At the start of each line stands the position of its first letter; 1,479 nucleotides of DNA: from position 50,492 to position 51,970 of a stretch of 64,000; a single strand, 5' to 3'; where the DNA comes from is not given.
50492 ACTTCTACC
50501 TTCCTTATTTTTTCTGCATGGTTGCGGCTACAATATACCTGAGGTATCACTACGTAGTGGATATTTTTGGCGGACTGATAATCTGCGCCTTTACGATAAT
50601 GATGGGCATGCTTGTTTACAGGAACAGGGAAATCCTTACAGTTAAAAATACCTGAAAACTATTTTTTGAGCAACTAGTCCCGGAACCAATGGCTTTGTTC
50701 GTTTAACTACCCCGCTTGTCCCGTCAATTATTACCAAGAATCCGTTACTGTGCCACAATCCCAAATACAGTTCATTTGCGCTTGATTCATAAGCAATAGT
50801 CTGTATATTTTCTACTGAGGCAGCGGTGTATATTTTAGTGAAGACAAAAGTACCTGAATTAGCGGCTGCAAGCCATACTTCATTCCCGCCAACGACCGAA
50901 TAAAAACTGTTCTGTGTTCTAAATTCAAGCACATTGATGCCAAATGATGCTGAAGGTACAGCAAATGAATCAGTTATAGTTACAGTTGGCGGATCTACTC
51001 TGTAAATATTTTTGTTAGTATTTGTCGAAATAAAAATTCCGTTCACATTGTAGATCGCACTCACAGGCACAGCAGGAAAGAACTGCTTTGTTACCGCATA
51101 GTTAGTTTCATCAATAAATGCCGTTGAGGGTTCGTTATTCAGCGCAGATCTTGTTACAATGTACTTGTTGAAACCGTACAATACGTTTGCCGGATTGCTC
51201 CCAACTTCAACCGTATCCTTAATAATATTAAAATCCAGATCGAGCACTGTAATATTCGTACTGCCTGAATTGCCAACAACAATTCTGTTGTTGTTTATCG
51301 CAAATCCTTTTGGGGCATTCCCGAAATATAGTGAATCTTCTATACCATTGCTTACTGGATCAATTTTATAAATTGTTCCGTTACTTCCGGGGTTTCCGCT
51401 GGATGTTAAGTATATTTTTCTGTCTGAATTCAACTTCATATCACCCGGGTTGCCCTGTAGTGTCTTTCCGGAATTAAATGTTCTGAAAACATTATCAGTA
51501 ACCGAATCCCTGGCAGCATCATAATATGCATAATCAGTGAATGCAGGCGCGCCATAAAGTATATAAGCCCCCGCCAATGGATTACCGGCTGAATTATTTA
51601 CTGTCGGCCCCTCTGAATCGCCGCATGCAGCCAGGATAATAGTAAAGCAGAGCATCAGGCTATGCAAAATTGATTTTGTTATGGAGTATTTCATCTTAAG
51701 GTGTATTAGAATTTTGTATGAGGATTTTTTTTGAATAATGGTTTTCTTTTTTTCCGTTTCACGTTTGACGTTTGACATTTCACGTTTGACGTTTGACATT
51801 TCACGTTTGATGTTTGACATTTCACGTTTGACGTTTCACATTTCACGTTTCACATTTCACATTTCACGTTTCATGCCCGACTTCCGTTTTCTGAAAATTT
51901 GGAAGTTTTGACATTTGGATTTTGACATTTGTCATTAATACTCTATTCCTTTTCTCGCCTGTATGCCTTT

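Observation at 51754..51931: Array of about 17 heptamers (21-bp super-units) fills the cobO-propeller lipoprotein intergenic region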

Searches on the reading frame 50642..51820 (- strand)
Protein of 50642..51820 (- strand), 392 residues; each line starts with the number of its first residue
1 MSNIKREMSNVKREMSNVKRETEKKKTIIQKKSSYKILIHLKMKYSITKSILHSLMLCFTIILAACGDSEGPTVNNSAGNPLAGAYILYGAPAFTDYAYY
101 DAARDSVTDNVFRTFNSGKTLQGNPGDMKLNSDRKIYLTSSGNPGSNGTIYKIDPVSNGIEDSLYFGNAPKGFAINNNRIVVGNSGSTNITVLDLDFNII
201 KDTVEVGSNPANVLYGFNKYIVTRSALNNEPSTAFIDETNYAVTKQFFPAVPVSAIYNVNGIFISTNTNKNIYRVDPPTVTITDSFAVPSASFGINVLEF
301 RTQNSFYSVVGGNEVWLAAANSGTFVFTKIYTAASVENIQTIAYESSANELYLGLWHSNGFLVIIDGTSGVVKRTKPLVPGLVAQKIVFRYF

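Call 10: search_protein_families(library=pfam, proteins=[window:50642-51694:-])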
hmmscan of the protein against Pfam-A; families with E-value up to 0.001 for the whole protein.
window:50642-51694:- (350 aa): 0 families

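Call 14: find_encoding_contigs(protein=window:50642-51694:-, flank=4000, max_places=10)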
Protein window:50642-51694:- (350 aa): no gene with exactly this product is on record in the collection.

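Call 15: find_encoding_contigs(protein=window:50642-51820:-, flank=4000, max_places=10)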
Protein window:50642-51820:- (392 aa): no gene with exactly this product is on record in the collection.

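Call 16: find_homologous_proteins(query=window:50642-51820:-, max_evalue=1e-10)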
Query window:50642-51820:- (392 aa): 49 proteins with E <= 1e-10 among 4586 candidates.
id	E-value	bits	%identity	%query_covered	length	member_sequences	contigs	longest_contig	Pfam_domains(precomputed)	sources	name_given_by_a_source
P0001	1.1e-253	859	100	100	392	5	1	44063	-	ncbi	-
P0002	5.3e-205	699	89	91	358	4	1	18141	-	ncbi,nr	ncbi:MAG: hypothetical protein IAE90_01965 [Ignavibacteria bacterium]|nr:hypothetical protein [Ignav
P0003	3.0e-167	575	74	90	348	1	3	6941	-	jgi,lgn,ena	-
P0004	9.3e-152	524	67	96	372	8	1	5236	-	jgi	-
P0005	2.0e-149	516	71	89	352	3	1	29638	-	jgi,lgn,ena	-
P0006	1.9e-147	510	70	89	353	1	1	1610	-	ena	-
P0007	7.1e-147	508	70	89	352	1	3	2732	-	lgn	-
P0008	1.4e-141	490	68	89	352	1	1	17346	-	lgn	-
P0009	5.9e-140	485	68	89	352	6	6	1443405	-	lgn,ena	-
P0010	8.4e-139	481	64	96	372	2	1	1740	-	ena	-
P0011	6.5e-135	468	67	86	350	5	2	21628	-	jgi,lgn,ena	-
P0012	8.9e-133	461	65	88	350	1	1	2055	-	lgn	-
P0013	3.9e-132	459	64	88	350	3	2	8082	-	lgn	-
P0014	1.5e-131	457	64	88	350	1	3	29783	-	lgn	-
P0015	8.5e-131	455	66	86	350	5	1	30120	-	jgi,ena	-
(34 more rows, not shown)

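Call 18: find_encoding_contigs(protein=P0002, flank=3000, max_places=4)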
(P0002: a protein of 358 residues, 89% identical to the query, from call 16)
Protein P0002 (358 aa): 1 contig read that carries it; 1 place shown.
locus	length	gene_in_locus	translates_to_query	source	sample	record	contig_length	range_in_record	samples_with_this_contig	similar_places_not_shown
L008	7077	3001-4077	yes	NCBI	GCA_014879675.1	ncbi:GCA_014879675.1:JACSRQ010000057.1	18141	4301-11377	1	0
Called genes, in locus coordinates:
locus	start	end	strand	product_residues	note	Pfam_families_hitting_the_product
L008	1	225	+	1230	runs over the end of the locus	PF02574:S-methyl_trans, PF00809:Pterin_bind, PF02607:B12-binding_2, PF02310:B12-binding, PF02965:Met_synt_B12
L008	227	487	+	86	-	PF13711:DUF4160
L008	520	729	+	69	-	PF10387:DUF2442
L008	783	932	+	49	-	-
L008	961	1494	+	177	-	PF13238:AAA_18 (weak)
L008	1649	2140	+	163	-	PF00383:dCMP_cyt_deam_1, PF14437:MafB19-deam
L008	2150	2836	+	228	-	PF02572:CobA_CobO_BtuR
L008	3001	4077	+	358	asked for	-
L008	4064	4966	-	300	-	PF14378:PAP2_3, PF01569:PAP2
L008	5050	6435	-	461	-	PF03448:MgtE_N, PF00571:CBS, PF01769:MgtE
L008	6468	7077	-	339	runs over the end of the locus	PF00814:TsaD, PF22521:HypF_C_2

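Call 19: find_encoding_contigs(protein=P0001, flank=3000, max_places=6)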
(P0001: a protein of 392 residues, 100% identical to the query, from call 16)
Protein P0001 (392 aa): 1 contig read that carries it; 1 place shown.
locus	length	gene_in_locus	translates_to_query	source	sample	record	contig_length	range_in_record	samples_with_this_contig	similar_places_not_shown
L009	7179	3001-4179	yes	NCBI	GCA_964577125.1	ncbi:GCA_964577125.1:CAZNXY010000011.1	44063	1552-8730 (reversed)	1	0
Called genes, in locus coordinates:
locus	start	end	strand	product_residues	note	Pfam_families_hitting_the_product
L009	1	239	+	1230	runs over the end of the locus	PF02574:S-methyl_trans, PF00809:Pterin_bind, PF02607:B12-binding_2, PF02310:B12-binding, PF02965:Met_synt_B12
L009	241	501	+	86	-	PF13711:DUF4160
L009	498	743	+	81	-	PF10387:DUF2442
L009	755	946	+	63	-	-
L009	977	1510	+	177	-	PF13238:AAA_18 (weak)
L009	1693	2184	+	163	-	PF00383:dCMP_cyt_deam_1, PF14437:MafB19-deam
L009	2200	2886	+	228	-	PF02572:CobA_CobO_BtuR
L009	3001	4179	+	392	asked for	-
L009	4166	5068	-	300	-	PF14378:PAP2_3, PF01569:PAP2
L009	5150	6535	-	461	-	PF03448:MgtE_N, PF00571:CBS, PF01769:MgtE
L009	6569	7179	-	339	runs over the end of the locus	PF00814:TsaD, PF22521:HypF_C_2 (weak)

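Call 20: find_encoding_contigs(protein=P0005, flank=3000, max_places=4)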
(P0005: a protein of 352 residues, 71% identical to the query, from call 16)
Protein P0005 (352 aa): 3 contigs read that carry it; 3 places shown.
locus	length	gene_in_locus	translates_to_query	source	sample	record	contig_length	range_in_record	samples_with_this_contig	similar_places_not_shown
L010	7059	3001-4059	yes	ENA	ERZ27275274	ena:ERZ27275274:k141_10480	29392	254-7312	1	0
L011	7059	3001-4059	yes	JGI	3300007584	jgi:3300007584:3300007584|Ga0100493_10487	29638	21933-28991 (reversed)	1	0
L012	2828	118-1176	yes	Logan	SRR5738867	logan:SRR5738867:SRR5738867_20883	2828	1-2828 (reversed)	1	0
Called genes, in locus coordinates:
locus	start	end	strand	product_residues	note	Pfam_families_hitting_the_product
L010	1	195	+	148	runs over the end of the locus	?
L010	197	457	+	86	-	PF13711:DUF4160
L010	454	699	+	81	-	PF10387:DUF2442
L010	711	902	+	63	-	-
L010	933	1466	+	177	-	PF13238:AAA_18 (weak)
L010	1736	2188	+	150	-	PF00383:dCMP_cyt_deam_1, PF14437:MafB19-deam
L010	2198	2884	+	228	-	PF02572:CobA_CobO_BtuR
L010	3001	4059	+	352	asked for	-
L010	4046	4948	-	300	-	PF14378:PAP2_3, PF01569:PAP2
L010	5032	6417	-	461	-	PF03448:MgtE_N, PF00571:CBS, PF01769:MgtE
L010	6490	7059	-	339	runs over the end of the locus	PF00814:TsaD, PF22521:HypF_C_2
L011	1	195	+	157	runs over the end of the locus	-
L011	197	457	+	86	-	PF13711:DUF4160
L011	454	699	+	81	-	PF10387:DUF2442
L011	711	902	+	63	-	-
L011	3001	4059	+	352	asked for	-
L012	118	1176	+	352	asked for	-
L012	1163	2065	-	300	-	PF14378:PAP2_3, PF01569:PAP2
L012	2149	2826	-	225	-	?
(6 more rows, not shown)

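Call 22: list_cluster_members(proteins=[P0001, P0002, P0004, P0010])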
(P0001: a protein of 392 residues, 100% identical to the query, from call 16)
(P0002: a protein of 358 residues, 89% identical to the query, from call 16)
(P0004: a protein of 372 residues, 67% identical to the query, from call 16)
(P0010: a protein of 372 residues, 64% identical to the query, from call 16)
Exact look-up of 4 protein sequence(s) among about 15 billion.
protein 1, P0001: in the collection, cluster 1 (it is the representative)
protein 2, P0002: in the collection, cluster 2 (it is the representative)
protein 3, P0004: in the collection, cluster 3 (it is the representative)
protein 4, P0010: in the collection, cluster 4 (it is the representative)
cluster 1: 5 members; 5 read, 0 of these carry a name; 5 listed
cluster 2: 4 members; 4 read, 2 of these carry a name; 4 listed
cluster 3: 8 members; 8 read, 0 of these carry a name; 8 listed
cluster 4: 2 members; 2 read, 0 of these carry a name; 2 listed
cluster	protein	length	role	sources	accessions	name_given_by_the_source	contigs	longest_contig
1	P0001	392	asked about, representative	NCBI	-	-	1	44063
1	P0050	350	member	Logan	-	-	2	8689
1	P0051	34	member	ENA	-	-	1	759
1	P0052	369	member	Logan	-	-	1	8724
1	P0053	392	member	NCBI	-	-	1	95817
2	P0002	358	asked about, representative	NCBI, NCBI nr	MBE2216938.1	MAG: hypothetical protein IAE90_01965 [Ignavibacteria bacterium] | hypothetical protein [Ignavibacteria bacterium]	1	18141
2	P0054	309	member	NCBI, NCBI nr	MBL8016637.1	MAG: hypothetical protein JNK43_05145 [Ignavibacteria bacterium] | hypothetical protein [Ignavibacteria bacterium]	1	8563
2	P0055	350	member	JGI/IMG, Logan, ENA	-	-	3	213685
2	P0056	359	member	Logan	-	-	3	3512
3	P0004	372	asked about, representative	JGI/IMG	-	-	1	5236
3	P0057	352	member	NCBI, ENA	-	-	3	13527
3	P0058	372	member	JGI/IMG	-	-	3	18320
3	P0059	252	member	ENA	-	-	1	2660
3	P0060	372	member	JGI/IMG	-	-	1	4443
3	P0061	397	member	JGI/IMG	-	-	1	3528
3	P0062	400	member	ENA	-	-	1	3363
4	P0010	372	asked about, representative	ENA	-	-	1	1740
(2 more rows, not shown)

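Call 24: find_encoding_contigs(protein=P0052, flank=2500, max_places=4)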
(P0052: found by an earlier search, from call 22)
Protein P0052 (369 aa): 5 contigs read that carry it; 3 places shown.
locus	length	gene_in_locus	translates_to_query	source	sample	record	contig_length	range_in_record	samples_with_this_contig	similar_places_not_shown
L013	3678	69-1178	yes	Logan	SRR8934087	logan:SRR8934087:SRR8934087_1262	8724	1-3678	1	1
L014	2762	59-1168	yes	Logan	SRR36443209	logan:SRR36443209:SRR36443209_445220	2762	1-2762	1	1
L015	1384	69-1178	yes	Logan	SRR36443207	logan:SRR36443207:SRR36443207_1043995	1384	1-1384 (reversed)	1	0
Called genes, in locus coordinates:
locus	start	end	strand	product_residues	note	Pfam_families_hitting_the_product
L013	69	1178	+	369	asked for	-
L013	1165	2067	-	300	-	PF14378:PAP2_3, PF01569:PAP2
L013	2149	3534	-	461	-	PF03448:MgtE_N, PF00571:CBS, PF01769:MgtE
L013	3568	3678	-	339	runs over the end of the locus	PF00814:TsaD, PF22521:HypF_C_2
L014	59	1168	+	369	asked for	-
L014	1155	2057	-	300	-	PF14378:PAP2_3, PF01569:PAP2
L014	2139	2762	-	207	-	?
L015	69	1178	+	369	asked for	-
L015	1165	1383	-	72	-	?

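Call 25: find_encoding_contigs(protein=P0050, flank=2500, max_places=4)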
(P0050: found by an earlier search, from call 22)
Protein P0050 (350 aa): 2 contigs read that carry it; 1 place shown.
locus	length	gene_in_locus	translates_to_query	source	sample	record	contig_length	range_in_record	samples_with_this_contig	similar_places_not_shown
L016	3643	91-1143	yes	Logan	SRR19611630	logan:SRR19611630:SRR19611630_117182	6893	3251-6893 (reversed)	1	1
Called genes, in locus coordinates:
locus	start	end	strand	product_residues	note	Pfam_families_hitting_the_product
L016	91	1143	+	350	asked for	-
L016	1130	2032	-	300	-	PF14378:PAP2_3, PF01569:PAP2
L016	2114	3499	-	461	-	PF03448:MgtE_N, PF00571:CBS, PF01769:MgtE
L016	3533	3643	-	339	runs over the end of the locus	PF00814:TsaD, PF22521:HypF_C_2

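Call 35: find_related_loci(query=window:50642-51694:-, collection=metagenome_contigs, flank=1500)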
Query window:50642-51694:- (350 aa) in metagenome_contigs; peptide patterns used: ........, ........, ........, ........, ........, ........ (x = any residue, [..] = any of these).
138 stretches matched a pattern; 5 encode a relative of the query (tblastn E <= 1e-3); 5 distinct loci.
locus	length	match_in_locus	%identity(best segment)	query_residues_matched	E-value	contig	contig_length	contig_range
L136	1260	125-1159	74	1-350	0e+0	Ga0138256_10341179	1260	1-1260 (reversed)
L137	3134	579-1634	68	1-350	5e-157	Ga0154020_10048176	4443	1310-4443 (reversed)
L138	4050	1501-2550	65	5-350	7e-139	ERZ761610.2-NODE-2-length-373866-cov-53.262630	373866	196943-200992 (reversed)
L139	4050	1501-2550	62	5-350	4e-133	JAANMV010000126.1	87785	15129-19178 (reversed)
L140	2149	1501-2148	71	21-235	2e-99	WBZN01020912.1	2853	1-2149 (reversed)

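Call 37: find_encoding_contigs(protein=P0055, flank=1500, max_places=6)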
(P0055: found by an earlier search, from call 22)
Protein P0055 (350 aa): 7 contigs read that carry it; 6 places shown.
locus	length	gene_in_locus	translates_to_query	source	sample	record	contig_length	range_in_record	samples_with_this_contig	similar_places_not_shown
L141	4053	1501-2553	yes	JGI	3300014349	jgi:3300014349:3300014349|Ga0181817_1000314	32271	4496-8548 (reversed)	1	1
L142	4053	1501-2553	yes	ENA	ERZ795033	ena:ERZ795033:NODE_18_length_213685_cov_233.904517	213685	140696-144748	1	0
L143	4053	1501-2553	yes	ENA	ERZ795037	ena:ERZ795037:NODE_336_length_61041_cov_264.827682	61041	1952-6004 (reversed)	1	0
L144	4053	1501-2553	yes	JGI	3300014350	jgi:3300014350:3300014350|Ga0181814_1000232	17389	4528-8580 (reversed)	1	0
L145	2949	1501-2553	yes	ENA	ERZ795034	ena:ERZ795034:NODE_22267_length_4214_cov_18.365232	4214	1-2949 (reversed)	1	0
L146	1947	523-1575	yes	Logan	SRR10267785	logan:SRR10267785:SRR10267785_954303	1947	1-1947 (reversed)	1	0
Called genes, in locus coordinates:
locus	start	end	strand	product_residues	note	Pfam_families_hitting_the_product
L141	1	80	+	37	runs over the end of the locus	-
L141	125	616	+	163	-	PF00383:dCMP_cyt_deam_1, PF14437:MafB19-deam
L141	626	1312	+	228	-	PF02572:CobA_CobO_BtuR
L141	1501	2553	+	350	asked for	-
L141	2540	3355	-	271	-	PF14378:PAP2_3, PF01569:PAP2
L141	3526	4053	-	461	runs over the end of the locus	PF03448:MgtE_N, PF00571:CBS, PF01769:MgtE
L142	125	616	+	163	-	PF00383:dCMP_cyt_deam_1, PF14437:MafB19-deam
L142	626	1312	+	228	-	PF02572:CobA_CobO_BtuR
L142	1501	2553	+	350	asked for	-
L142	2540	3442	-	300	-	PF14378:PAP2_3, PF01569:PAP2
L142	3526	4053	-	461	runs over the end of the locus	PF03448:MgtE_N, PF00571:CBS, PF01769:MgtE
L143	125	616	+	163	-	PF00383:dCMP_cyt_deam_1, PF14437:MafB19-deam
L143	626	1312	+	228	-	PF02572:CobA_CobO_BtuR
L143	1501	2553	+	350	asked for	-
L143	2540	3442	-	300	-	PF14378:PAP2_3, PF01569:PAP2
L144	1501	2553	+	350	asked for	-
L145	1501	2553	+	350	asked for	-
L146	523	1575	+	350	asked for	-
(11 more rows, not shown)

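Call 38: find_encoding_contigs(protein=P0062, flank=1500, max_places=4)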
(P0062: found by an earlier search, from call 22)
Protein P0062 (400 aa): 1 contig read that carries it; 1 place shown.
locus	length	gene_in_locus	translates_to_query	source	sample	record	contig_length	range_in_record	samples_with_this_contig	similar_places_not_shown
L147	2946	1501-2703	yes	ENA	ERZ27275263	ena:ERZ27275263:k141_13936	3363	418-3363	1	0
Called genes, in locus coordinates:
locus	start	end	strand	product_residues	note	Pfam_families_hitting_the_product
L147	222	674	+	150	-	PF00383:dCMP_cyt_deam_1, PF14437:MafB19-deam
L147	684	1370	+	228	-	PF02572:CobA_CobO_BtuR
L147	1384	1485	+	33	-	-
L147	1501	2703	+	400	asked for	-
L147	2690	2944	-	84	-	?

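Call 59: find_encoding_contigs(protein=P0053, flank=1500, max_places=4)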
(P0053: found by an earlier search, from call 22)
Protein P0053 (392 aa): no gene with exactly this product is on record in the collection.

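Call 62: search_protein_families(library=ncbifam, proteins=[window:50642-51694:-], max_evalue=0.01)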
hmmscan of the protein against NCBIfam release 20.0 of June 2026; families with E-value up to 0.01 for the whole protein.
window:50642-51694:- (350 aa): 2 families
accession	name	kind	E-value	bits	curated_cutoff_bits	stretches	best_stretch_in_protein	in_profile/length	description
NF052280.1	7_blade_YncE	equivalog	2e-05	23.6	400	1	90-164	37-115/338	7-bladed beta-propeller protein YncE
TIGR03866.1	PQQ_ABC_repeats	subfamily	2.8e-05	23.4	287.3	1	66-227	30-188/310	PQQ-dependent catabolism-associated beta-propeller protein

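Call 63: search_solved_structures(query=window:50642-51694:-, max_evalue=1)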
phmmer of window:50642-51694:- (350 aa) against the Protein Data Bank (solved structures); distinct sequences matched with E-value up to 1: 6.
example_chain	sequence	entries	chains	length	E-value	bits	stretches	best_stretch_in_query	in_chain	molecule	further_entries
1l0q_A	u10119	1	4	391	4.8e-10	42.6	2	91-172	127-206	Surface layer protein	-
8ptd_A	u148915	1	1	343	0.0011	21.6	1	105-183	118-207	YncE family protein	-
8ptf_A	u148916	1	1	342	0.0012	21.6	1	105-183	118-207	YncE family protein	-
8blw_B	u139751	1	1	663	0.0015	21.2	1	105-183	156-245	YncE family protein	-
8uzl_A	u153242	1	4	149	0.1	15.2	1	174-304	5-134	Designed Transmembrane beta-barrel TMB10_163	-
3vgz_A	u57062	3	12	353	0.55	12.8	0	101-159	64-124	Uncharacterized protein YncE | PQQ-dependent catabolism-associated beta-propeller protein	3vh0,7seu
